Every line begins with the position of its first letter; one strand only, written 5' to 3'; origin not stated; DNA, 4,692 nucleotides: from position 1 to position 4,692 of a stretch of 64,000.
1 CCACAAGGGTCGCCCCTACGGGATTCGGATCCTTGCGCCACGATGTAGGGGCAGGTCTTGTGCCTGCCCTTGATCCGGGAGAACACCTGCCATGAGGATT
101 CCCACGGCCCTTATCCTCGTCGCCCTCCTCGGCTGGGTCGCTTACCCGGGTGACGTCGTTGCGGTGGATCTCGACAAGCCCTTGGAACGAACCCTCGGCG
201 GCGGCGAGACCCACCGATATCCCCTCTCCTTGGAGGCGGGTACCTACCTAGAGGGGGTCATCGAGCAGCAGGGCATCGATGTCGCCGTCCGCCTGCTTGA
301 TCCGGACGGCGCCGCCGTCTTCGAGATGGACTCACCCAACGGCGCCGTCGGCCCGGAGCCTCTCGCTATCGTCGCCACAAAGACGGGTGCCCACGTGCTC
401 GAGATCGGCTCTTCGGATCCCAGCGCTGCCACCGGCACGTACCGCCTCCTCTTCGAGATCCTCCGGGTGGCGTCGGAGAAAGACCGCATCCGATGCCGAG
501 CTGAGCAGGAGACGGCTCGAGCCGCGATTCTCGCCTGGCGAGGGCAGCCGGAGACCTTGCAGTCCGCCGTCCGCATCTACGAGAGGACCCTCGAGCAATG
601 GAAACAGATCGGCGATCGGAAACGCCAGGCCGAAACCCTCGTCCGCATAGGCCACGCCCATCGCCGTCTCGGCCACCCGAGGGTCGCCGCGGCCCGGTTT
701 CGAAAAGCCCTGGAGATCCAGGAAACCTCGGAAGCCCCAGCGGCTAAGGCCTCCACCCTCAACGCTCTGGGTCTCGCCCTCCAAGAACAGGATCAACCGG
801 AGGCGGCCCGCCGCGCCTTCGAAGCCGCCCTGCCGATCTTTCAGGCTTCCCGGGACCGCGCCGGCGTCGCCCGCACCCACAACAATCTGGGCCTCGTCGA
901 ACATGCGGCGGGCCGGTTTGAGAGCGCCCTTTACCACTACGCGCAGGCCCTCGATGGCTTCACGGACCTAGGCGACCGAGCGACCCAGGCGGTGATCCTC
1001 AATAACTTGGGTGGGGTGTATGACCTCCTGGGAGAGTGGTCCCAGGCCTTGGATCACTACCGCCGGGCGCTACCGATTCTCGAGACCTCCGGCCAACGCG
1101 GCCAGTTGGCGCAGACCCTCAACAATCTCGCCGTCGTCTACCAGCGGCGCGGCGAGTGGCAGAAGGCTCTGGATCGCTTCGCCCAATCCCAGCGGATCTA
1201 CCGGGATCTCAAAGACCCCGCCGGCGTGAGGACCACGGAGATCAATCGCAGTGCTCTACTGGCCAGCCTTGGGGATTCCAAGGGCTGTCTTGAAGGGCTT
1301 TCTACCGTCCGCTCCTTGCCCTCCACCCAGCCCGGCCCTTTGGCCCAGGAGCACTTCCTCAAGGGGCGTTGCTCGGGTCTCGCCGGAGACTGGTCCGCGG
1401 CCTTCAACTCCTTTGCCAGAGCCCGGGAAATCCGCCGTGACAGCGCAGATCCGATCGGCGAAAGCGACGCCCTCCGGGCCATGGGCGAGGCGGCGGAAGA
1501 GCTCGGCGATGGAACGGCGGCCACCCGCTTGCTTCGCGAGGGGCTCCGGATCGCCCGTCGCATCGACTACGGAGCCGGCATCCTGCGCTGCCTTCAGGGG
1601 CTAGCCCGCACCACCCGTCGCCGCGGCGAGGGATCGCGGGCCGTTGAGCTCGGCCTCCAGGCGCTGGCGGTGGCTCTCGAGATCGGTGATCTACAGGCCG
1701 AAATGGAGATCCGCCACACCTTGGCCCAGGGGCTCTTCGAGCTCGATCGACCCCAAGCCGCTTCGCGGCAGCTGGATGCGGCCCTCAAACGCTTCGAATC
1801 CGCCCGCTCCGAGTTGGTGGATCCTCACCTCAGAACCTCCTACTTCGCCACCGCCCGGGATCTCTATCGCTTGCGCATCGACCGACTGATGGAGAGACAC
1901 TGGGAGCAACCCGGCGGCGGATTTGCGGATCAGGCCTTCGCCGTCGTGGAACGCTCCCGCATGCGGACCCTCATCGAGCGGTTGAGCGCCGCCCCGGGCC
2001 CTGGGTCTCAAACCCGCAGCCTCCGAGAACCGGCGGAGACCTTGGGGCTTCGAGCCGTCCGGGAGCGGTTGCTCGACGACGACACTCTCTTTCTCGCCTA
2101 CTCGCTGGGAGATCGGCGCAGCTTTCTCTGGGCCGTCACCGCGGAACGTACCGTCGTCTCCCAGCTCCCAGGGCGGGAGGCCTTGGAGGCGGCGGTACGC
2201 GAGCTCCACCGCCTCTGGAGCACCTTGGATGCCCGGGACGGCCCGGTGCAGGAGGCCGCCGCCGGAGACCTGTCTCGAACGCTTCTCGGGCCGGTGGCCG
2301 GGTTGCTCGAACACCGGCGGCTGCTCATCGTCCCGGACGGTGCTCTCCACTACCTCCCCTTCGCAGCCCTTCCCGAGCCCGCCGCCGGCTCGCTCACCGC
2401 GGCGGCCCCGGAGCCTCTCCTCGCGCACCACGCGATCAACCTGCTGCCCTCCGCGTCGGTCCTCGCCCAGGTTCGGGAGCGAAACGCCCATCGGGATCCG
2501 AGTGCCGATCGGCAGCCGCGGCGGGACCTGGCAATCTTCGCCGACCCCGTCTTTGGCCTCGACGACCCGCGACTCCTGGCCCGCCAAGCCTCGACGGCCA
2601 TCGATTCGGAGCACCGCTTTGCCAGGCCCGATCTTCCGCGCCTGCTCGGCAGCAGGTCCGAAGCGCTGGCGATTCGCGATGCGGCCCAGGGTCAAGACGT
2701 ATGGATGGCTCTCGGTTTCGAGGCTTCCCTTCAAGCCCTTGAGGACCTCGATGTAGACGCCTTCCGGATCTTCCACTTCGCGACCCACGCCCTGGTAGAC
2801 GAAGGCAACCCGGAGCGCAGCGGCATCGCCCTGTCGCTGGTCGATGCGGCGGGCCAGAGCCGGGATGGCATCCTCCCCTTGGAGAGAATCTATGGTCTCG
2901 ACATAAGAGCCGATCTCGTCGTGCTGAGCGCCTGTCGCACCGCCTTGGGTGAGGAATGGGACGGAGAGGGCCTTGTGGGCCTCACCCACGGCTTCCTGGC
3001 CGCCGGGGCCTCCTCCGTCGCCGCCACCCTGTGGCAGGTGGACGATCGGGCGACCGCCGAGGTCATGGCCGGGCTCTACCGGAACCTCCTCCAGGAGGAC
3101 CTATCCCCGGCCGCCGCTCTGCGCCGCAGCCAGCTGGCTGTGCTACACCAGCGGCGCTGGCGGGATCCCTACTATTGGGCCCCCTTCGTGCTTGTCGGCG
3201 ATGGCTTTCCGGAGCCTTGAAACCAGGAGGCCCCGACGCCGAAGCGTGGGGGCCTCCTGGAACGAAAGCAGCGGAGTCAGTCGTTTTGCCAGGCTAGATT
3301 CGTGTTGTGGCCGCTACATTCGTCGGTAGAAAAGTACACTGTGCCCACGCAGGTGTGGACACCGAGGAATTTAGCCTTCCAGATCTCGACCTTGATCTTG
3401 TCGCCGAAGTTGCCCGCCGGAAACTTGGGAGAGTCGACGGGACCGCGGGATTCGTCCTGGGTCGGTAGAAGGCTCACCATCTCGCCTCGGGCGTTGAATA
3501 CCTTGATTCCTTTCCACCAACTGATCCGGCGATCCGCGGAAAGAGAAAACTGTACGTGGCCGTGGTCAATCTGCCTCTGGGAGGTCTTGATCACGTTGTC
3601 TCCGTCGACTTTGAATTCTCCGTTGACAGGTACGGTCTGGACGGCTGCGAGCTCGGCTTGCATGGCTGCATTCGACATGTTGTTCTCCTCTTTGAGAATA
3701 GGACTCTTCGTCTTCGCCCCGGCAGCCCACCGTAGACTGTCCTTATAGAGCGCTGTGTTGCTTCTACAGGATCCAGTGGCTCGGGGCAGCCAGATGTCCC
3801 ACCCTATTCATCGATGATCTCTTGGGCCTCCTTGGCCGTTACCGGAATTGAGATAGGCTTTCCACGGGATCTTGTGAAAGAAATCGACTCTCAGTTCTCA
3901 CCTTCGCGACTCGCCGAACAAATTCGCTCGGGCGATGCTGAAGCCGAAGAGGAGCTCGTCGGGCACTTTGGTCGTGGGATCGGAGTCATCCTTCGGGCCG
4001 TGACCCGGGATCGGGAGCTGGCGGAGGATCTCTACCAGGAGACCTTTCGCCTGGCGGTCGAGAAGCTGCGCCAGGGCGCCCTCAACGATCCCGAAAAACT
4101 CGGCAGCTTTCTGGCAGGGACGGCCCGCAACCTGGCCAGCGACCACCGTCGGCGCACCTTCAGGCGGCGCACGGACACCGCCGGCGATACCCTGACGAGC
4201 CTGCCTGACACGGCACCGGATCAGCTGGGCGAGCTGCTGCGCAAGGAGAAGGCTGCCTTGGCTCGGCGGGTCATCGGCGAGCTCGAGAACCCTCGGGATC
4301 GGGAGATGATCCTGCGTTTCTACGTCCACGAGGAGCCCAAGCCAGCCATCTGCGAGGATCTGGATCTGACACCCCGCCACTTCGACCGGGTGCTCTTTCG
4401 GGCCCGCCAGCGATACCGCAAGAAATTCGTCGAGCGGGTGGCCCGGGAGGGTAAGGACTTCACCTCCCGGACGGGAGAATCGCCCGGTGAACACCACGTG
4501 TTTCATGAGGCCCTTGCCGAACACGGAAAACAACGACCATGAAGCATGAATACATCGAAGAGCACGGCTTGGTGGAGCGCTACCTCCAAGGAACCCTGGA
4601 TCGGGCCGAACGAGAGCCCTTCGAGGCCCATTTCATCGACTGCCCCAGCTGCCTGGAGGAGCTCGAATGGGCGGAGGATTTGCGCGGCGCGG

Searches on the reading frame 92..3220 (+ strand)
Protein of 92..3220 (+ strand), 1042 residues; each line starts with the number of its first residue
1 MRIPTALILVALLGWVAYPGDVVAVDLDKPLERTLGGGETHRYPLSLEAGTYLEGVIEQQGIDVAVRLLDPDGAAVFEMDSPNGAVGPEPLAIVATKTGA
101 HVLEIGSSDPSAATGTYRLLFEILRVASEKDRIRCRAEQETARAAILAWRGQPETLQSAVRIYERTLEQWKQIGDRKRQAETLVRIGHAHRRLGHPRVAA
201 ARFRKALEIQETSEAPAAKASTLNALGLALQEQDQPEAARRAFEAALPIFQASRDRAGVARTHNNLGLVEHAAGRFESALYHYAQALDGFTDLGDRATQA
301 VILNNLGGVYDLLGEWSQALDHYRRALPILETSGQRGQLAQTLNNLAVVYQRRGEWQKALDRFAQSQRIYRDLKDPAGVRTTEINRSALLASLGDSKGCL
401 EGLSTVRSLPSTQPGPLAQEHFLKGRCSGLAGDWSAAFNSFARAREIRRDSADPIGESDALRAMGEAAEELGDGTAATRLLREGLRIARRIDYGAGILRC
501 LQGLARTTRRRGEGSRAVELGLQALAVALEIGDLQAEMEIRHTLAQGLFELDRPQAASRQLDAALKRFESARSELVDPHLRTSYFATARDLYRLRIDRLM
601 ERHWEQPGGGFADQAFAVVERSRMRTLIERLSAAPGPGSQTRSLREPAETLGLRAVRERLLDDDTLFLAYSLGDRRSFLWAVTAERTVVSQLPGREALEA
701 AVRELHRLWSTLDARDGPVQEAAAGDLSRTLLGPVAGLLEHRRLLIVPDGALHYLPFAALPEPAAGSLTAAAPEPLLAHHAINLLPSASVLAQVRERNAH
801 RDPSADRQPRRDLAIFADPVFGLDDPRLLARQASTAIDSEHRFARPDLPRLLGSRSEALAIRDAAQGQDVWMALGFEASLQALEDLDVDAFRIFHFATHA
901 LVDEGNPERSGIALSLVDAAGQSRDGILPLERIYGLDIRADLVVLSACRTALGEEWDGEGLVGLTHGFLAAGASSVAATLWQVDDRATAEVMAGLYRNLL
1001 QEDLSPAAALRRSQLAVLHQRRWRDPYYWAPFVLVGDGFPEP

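Call 34: search_protein_families(library=pfam, proteins=[window:92-3220:+], max_evalue=0.01)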
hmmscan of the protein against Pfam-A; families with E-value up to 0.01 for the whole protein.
window:92-3220:+ (1042 aa): 13 families
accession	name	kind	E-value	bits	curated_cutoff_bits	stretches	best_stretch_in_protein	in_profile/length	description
PF12770.12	CHAT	-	1.7e-65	221.8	24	1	723-1037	3-289/289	CHAT domain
PF13424.12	TPR_12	-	1.9e-58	195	30.1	8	259-331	2-76/77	Tetratricopeptide repeat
PF13374.12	TPR_10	-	1.9e-23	82.1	27.5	3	339-371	1-33/42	Tetratricopeptide repeat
PF07719.23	TPR_2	-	2.5e-23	80.6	27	1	302-327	3-28/34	Tetratricopeptide repeat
PF00515.34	TPR_1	-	4.4e-22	77.4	27.8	2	300-327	1-28/34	Tetratricopeptide repeat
PF13176.12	TPR_7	-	2.9e-14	52.3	27.9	2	342-376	1-35/36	Tetratricopeptide repeat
PF14938.12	SNAP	-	1.1e-08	35.3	25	1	199-325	54-180/282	Soluble NSF attachment protein, SNAP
PF13181.12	TPR_8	-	4.7e-08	33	25.7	0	180-211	1-32/34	Tetratricopeptide repeat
PF24885.1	TPR_NPHP3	-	3.5e-07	30.3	100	1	300-371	99-172/239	Nephrocystin-3 TPR domain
PF13428.12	TPR_14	-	1e-06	29.3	23.5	0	539-570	2-33/44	Tetratricopeptide repeat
PF17874.7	TPR_MalT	-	1.5e-05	24.9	45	1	204-374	25-195/336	MalT-like TPR region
PF13414.12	TPR_11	-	0.00015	21.8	26.8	0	267-288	1-22/42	TPR repeat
PF13431.12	TPR_17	-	0.00073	20.1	24.4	0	340-360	13-33/34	Tetratricopeptide repeat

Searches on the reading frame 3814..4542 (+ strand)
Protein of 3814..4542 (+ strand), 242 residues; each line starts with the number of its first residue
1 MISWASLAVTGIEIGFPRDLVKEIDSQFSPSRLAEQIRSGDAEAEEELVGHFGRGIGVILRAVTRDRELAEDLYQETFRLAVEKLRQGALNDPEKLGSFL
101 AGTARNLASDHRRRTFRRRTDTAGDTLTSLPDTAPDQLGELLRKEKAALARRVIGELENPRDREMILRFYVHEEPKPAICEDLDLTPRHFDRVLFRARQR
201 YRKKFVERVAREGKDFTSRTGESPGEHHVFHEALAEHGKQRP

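Call 34: search_protein_families(library=pfam, proteins=[window:3814-4542:+], max_evalue=0.01)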
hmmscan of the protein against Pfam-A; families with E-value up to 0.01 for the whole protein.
window:3814-4542:+ (242 aa): 2 families
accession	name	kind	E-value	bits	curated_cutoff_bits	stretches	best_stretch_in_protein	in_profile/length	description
PF04542.20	Sigma70_r2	-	4.7e-07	29.9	24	1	59-115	12-68/71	Sigma-70 region 2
PF08281.18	Sigma70_r4_2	-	0.009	16.1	25.7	0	160-200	13-53/54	Sigma-70, region 4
